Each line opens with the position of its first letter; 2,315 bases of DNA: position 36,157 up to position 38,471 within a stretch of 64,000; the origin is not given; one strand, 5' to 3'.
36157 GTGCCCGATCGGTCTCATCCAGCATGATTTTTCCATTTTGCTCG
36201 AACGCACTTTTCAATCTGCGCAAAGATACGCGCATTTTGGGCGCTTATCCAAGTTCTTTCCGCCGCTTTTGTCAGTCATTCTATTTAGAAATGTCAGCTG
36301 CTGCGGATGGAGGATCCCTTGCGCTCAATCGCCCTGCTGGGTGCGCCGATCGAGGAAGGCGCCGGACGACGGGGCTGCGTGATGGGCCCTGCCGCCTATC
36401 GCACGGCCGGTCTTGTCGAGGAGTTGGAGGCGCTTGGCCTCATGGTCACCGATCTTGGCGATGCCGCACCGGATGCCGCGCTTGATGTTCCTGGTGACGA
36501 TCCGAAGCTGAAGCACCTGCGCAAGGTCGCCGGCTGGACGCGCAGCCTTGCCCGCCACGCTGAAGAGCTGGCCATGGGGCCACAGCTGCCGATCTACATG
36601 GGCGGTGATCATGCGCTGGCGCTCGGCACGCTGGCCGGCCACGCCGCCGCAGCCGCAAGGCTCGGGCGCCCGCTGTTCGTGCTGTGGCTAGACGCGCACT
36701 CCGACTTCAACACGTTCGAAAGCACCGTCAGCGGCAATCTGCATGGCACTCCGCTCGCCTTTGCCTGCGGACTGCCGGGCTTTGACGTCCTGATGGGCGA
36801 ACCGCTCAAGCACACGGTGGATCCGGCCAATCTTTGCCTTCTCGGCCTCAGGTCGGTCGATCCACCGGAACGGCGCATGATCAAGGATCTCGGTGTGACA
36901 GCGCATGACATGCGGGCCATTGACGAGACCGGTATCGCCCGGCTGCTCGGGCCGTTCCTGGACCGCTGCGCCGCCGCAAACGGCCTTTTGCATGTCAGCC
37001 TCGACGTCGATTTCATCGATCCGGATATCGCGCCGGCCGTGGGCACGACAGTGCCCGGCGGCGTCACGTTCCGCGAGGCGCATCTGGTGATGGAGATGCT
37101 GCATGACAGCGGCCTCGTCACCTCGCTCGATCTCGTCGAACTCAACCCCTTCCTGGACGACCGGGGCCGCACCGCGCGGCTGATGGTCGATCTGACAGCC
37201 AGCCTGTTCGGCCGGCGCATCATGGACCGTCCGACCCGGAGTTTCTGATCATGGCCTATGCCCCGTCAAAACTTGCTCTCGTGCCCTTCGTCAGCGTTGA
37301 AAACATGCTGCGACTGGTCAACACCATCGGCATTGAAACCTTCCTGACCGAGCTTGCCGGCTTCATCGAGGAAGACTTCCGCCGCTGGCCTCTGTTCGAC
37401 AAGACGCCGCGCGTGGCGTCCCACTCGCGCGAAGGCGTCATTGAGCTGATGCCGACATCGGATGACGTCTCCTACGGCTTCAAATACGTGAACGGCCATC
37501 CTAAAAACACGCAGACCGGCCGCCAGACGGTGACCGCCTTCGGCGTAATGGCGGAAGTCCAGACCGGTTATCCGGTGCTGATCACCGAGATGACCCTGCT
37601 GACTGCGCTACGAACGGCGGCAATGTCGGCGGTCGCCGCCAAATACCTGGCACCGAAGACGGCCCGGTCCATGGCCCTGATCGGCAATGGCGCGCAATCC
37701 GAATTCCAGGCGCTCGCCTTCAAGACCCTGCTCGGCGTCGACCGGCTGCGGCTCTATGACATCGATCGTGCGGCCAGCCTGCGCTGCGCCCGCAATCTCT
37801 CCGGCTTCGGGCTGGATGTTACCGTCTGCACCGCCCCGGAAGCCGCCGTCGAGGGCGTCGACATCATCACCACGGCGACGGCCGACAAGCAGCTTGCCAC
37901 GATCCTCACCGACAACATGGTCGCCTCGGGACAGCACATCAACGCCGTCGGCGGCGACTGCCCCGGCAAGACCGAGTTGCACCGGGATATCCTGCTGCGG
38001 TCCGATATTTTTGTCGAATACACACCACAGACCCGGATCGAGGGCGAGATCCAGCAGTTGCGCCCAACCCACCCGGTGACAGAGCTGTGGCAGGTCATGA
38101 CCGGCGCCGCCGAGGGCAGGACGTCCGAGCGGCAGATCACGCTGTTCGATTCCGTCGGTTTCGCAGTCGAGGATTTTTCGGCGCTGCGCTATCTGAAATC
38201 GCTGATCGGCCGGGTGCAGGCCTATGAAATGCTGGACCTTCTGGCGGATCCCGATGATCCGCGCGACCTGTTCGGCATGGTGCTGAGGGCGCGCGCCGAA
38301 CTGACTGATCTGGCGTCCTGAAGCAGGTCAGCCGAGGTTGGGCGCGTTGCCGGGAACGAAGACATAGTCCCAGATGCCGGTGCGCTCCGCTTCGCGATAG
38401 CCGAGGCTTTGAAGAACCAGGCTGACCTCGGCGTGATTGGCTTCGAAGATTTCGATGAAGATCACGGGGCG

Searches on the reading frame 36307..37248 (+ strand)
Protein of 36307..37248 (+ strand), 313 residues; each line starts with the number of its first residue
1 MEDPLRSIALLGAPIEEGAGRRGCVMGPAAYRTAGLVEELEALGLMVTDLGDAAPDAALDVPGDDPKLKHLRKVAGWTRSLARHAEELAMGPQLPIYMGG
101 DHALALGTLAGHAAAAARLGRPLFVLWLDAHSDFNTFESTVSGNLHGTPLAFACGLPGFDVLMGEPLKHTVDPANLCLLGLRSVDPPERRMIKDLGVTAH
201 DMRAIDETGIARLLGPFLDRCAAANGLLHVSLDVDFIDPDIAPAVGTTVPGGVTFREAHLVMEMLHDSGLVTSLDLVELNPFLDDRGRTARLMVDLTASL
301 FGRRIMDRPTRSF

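Call 80: search_protein_families(library=pfam, proteins=[window:36307-37248:+], max_evalue=0.001)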
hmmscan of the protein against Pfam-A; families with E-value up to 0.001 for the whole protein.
window:36307-37248:+ (313 aa): 1 family
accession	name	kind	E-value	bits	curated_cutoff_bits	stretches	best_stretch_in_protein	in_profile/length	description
PF00491.26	Arginase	-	2.8e-69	234.1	22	1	7-301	2-279/280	Arginase family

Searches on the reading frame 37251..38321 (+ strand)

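Call 80: search_protein_families(library=pfam, proteins=[window:37251-38321:+], max_evalue=0.001)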
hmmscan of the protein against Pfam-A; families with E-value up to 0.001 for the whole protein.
window:37251-38321:+ (356 aa): 1 family
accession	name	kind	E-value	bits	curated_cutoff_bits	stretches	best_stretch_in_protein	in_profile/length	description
PF02423.21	OCD_Mu_crystall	-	1e-128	429.2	24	1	17-316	2-307/314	Ornithine cyclodeaminase/mu-crystallin family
